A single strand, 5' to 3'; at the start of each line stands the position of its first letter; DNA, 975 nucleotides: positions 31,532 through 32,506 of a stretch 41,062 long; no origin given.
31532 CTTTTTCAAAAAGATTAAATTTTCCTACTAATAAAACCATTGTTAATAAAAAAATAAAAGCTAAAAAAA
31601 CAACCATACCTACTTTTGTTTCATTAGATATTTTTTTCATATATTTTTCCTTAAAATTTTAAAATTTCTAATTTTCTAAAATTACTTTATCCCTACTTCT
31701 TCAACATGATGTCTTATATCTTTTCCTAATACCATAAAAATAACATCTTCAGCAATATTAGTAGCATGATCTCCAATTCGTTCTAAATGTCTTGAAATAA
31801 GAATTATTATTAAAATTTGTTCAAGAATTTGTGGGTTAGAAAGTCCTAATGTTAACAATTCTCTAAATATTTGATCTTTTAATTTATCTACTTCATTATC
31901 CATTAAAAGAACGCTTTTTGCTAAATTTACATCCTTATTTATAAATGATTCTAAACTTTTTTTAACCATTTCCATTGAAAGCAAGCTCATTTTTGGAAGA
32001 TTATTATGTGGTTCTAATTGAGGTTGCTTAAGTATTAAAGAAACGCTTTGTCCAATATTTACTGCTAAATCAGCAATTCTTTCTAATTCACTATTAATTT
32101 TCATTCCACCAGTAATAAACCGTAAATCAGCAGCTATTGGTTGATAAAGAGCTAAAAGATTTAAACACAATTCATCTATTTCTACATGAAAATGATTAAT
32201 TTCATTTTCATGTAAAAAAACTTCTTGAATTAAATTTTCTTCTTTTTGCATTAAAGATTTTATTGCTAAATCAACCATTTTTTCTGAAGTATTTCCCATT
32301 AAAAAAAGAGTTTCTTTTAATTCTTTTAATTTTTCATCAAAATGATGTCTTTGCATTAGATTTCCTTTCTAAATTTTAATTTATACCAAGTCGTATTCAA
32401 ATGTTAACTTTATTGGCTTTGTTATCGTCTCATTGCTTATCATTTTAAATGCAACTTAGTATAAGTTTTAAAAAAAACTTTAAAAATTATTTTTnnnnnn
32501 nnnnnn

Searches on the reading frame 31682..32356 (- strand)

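Call 13: search_protein_families(library=pfam, proteins=[window:31682-32356:-])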
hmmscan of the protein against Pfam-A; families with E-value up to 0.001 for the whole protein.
window:31682-32356:- (224 aa): 1 family
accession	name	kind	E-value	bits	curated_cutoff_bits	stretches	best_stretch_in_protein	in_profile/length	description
PF01895.24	PhoU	-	4.4e-49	165.2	23.5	2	121-205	2-89/89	PhoU domain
